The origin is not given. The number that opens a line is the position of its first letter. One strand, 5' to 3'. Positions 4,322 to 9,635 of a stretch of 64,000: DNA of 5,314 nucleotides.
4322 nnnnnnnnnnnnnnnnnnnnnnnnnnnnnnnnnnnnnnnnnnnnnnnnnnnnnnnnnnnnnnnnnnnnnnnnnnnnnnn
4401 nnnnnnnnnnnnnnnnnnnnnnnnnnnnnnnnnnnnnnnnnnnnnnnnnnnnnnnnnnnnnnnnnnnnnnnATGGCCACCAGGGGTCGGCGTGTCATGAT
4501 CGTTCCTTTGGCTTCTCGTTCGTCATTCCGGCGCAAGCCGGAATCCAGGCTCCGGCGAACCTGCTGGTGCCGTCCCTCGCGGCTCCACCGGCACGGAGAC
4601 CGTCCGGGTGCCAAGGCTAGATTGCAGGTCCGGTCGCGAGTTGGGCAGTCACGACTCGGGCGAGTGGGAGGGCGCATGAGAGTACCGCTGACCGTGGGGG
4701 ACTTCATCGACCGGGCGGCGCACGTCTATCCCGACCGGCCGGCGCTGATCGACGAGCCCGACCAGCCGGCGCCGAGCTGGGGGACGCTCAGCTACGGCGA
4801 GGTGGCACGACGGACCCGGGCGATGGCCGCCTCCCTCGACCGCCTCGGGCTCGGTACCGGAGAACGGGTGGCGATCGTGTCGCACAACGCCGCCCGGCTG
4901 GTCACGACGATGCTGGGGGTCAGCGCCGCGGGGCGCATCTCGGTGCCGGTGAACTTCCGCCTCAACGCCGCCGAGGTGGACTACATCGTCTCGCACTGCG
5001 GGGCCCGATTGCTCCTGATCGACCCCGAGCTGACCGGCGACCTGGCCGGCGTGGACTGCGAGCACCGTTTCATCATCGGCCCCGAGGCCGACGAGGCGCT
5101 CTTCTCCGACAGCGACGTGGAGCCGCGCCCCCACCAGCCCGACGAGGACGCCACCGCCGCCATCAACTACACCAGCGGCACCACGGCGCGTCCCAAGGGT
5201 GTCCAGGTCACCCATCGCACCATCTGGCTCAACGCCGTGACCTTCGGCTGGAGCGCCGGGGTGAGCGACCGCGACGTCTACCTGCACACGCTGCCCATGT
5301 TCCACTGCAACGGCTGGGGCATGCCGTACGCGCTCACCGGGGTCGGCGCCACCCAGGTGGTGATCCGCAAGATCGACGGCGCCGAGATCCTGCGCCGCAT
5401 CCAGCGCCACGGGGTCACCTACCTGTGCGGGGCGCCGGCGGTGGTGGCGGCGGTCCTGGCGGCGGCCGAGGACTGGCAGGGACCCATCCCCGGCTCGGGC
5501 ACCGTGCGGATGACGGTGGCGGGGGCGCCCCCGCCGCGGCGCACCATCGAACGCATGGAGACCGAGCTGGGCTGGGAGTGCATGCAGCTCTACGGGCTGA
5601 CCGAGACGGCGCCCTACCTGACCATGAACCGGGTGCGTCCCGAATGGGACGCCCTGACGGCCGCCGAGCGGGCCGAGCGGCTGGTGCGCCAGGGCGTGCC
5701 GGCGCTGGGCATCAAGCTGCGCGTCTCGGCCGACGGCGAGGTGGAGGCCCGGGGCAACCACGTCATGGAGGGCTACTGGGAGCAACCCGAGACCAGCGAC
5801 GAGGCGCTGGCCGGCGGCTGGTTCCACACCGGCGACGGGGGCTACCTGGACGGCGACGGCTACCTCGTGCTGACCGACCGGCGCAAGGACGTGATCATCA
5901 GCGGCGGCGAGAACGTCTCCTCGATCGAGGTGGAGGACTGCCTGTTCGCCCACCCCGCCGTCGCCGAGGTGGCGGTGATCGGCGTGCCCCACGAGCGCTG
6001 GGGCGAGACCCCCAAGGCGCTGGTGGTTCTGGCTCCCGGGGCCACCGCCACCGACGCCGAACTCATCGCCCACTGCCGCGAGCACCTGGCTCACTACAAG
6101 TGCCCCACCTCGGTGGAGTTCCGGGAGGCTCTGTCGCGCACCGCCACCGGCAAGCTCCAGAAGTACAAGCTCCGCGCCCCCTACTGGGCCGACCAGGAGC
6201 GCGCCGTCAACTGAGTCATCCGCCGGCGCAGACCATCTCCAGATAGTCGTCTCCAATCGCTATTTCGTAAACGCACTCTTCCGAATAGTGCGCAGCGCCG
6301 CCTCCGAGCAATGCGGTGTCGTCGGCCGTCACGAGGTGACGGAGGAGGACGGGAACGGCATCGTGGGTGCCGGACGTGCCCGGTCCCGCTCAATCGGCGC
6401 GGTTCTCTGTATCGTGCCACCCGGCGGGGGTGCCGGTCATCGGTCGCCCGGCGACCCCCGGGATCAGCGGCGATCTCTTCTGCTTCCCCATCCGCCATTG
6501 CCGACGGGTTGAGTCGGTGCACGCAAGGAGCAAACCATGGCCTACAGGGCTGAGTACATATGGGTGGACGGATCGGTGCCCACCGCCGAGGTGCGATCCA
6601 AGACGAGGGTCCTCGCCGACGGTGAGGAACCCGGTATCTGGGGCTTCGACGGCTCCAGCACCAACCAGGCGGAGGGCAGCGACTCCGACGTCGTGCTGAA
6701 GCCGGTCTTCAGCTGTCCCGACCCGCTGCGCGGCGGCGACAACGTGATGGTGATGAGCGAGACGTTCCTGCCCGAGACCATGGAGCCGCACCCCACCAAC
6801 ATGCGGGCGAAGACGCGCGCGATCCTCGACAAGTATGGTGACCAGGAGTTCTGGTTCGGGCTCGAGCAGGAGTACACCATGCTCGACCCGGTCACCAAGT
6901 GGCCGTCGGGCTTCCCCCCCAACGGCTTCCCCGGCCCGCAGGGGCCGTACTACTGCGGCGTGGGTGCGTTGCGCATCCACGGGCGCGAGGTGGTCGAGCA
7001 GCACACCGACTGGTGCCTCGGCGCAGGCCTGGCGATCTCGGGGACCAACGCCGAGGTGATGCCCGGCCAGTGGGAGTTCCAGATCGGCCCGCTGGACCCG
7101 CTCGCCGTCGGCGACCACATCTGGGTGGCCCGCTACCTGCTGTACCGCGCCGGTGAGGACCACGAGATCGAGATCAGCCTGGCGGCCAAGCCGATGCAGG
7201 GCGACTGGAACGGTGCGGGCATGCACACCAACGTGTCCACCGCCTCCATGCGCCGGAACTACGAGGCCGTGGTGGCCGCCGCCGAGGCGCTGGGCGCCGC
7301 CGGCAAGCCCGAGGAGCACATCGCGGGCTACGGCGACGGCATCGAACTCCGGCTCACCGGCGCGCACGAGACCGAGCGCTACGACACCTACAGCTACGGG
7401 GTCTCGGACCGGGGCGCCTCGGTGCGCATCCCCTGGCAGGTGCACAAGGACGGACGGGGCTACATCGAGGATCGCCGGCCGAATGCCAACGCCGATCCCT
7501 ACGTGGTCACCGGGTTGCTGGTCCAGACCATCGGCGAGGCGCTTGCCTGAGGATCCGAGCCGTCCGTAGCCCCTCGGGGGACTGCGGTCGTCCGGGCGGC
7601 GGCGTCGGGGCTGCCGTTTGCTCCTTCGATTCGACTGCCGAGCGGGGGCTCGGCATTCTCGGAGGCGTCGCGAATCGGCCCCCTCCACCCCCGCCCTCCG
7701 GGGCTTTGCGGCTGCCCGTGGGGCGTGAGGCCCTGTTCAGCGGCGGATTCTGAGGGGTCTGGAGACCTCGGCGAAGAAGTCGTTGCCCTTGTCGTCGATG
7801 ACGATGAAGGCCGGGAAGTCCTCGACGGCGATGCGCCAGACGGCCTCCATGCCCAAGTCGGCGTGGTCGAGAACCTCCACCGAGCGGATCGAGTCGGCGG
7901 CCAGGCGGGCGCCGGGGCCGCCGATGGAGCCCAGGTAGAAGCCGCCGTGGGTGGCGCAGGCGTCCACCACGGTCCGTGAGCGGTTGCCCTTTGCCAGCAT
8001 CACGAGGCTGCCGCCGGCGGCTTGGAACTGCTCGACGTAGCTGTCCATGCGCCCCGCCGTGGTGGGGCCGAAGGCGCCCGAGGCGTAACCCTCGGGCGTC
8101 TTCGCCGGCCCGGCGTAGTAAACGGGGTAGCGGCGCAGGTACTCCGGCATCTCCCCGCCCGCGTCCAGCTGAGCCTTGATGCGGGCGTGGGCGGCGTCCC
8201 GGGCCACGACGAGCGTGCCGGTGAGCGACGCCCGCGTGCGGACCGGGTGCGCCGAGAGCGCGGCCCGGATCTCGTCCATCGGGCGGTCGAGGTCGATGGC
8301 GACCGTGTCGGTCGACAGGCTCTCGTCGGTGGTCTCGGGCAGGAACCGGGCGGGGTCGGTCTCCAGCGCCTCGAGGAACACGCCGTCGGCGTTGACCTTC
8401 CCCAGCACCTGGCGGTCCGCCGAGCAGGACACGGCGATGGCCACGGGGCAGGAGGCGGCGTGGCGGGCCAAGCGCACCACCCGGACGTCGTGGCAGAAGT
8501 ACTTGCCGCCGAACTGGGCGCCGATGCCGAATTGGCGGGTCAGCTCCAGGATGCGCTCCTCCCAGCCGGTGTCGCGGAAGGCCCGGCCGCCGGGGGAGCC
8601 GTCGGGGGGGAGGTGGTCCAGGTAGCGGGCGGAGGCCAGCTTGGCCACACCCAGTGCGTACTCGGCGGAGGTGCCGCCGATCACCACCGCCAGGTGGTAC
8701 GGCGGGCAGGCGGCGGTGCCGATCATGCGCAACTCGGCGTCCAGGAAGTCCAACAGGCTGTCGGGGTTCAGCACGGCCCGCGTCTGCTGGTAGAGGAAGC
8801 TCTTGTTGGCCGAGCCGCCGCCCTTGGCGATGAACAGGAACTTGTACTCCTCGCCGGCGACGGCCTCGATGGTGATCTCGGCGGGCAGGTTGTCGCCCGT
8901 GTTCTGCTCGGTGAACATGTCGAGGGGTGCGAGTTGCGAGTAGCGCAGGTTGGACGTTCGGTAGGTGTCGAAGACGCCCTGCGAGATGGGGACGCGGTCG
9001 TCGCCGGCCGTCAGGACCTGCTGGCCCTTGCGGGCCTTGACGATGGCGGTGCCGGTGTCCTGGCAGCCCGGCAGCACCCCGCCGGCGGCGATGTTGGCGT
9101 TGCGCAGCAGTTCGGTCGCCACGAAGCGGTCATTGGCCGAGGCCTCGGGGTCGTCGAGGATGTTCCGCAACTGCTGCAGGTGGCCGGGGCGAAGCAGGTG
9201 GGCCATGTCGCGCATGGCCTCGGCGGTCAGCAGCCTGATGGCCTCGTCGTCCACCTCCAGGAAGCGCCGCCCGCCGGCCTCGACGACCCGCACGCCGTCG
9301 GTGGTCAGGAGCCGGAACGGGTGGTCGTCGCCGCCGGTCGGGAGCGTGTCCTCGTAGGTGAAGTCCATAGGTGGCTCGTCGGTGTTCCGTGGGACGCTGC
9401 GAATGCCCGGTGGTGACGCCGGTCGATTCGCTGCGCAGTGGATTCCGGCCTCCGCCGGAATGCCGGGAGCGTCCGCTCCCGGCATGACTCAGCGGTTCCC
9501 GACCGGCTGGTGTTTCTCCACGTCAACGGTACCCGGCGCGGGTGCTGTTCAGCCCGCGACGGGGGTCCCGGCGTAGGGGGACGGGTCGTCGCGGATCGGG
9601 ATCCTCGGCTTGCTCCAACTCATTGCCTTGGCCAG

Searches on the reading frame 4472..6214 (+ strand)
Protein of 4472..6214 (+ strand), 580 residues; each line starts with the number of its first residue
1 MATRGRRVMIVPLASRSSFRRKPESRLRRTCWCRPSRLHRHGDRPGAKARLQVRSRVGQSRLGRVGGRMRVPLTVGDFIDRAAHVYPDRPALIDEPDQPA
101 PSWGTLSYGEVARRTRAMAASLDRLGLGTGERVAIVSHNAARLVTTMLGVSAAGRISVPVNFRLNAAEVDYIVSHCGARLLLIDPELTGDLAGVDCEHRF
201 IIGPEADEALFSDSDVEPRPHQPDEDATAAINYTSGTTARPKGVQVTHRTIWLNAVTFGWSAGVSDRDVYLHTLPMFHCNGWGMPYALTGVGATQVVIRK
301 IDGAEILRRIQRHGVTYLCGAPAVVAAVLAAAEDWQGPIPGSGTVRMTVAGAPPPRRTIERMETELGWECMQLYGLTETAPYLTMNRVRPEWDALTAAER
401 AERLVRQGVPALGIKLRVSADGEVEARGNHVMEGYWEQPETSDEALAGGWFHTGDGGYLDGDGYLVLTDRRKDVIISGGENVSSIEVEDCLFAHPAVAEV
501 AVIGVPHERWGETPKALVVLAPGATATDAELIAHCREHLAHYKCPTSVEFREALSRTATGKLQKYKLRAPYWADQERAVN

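Call 17: search_protein_families(library=pfam, proteins=[window:4472-6214:+], max_evalue=0.001)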
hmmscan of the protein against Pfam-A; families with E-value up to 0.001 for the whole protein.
window:4472-6214:+ (580 aa): 2 families
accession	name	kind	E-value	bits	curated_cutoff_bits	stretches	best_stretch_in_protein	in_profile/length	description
PF00501.34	AMP-binding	-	8.4e-73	245.8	29.9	1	80-436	2-384/384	AMP-binding enzyme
PF13193.12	AMP-binding_C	-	1.5e-24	87.2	24.5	1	486-561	1-76/76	AMP-binding enzyme C-terminal domain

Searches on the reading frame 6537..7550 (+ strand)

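Call 17: search_protein_families(library=pfam, proteins=[window:6537-7550:+], max_evalue=0.001)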
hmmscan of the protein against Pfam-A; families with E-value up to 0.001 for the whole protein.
window:6537-7550:+ (337 aa): 2 families
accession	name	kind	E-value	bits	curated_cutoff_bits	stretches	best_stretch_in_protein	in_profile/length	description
PF00120.29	Gln-synt_C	-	9.6e-17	61.5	24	1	101-241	19-162/344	Glutamine synthetase, catalytic domain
PF03951.24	Gln-synt_N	-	1.4e-10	41.1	33.4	1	5-76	5-79/82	Glutamine synthetase, beta-Grasp domain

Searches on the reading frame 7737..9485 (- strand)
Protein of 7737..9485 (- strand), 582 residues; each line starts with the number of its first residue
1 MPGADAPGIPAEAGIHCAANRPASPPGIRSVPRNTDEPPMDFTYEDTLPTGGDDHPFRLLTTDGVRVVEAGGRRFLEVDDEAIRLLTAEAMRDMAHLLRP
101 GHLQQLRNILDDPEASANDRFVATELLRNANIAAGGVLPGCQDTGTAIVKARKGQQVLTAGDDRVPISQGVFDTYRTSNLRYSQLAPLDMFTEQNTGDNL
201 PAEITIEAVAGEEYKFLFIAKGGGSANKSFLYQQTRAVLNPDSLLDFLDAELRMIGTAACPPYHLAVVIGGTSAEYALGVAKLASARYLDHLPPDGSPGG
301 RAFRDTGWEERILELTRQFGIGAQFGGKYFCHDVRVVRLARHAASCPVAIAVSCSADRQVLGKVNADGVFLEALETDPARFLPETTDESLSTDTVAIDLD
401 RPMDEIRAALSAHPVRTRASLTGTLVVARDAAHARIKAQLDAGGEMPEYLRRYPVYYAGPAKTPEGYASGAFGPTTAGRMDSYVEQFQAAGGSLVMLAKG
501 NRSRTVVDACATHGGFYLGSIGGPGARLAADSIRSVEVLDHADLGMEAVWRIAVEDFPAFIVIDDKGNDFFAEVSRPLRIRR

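Call 17: search_protein_families(library=pfam, proteins=[window:7737-9485:-], max_evalue=0.001)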
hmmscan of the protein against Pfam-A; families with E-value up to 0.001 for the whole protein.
window:7737-9485:- (582 aa): 2 families
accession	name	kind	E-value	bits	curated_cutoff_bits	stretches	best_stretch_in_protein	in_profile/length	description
PF05683.17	Fumerase_C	-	2.8e-78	262.4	22.2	1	368-573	1-204/205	Fumarase C-terminus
PF05681.19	Fumerase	-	7.2e-76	255.5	25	1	87-360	4-267/270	Fumarate hydratase (Fumerase)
